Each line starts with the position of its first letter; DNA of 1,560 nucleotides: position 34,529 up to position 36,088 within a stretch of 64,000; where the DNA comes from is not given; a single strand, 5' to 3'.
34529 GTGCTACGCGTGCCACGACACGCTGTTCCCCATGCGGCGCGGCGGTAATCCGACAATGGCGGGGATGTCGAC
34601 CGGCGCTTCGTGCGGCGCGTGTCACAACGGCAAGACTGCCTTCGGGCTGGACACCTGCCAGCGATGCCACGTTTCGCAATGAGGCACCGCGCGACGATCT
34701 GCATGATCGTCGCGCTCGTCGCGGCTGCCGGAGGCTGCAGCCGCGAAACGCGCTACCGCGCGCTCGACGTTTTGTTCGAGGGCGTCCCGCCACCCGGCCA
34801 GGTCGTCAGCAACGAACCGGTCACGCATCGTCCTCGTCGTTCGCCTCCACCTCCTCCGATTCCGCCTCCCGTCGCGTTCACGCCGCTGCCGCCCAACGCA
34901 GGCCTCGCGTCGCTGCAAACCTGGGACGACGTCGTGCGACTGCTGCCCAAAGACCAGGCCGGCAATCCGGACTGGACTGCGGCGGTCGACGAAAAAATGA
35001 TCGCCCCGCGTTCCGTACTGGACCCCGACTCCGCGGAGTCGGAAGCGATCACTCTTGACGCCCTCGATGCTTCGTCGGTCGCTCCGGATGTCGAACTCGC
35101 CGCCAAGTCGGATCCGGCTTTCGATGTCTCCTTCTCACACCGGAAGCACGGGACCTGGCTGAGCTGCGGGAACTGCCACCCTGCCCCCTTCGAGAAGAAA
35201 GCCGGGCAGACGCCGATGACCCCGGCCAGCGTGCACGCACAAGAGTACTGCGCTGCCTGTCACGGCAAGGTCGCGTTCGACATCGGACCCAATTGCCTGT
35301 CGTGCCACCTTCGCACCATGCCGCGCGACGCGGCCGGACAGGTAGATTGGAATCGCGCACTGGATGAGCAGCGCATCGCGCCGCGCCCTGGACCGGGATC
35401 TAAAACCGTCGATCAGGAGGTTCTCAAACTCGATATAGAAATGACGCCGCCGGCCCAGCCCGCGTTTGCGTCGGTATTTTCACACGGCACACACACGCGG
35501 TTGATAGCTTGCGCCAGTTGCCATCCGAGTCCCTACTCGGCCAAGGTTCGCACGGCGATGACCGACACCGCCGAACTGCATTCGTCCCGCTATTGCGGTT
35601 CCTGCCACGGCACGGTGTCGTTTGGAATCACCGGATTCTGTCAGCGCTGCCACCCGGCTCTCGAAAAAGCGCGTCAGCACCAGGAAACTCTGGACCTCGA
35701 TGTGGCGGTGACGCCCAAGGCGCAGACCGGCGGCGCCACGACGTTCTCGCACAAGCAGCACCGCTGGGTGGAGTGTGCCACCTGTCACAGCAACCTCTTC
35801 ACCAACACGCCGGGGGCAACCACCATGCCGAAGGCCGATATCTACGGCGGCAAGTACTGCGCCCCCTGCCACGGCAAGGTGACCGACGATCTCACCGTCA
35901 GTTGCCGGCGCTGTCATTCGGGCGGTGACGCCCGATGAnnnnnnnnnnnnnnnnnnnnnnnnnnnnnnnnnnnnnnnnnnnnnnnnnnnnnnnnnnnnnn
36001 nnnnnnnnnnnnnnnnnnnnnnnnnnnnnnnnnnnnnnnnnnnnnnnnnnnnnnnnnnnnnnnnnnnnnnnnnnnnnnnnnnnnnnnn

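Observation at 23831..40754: A 17 kb, 12-gene electron-conduit cluster from an inner-membrane cytochrome b to a porin, with about 60 c-type hemes and NHL-propeller partners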

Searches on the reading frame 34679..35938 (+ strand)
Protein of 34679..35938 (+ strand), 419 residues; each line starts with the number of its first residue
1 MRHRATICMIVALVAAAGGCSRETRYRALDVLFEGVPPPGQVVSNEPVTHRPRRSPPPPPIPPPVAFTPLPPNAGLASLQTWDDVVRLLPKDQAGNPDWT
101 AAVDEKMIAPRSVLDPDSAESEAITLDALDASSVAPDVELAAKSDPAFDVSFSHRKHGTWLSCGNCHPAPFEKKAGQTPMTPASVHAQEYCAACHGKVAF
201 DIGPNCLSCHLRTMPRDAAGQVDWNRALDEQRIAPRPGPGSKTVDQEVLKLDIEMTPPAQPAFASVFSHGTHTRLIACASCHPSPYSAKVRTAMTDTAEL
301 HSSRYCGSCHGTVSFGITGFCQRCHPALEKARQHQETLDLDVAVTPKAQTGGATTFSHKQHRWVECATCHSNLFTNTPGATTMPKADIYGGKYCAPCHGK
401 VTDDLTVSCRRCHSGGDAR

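Call 5: search_protein_families(library=pfam, proteins=[window:34679-35938:+], max_evalue=0.01)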
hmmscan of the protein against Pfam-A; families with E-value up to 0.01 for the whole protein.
window:34679-35938:+ (419 aa): 5 families
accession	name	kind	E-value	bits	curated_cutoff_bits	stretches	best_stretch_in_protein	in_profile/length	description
PF14522.11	Cytochrome_C7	-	6.7e-27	93.5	24.8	3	355-414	2-67/67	Cytochrome c7 and related cytochrome c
PF02085.21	Cytochrom_CIII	-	4e-10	40.4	22.9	1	147-213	18-85/101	Class III cytochrome C family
PF13435.11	Cytochrome_C554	-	4.1e-06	28.1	20.8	0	321-399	2-84/84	Cytochrome c554 and c-prime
PF14537.11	Cytochrom_c3_2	-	0.00053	20.8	25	0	272-310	54-78/79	Cytochrome c3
PF19716.4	DUF6211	-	0.005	17.7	25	0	82-120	42-80/92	Family of unknown function (DUF6211)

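Call 6: search_protein_families(library=ncbifam, proteins=[window:34679-35938:+], max_evalue=0.01)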
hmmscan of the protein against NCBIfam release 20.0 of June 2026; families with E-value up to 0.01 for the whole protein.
window:34679-35938:+ (419 aa): 2 families
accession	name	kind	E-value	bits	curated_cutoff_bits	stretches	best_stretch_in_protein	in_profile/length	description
TIGR04257.1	nanowire_3heme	domain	2.9e-41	139.5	40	3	143-210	6-74/75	c(7)-type cytochrome triheme domain-containing protein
NF040943.1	cytoc3_ExtM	equivalog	0.00073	18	800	0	260-310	479-529/599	selenite/tellurite reduction operon c-type cytochrome ExtM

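Call 59: search_solved_structures(query=window:34679-35938:+, max_evalue=0.01)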
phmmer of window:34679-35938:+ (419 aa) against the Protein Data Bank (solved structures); distinct sequences matched with E-value up to 0.01: 3.
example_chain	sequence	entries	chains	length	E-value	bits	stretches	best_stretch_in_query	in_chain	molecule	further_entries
3ov0_A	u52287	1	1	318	1.9e-20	76.2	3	149-210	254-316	Cytochrome c family protein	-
3oue_A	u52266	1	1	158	1.3e-14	57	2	147-215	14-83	Cytochrome c family protein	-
1rwj_A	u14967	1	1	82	3.4e-07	32.5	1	143-210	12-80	Cytochrome c family protein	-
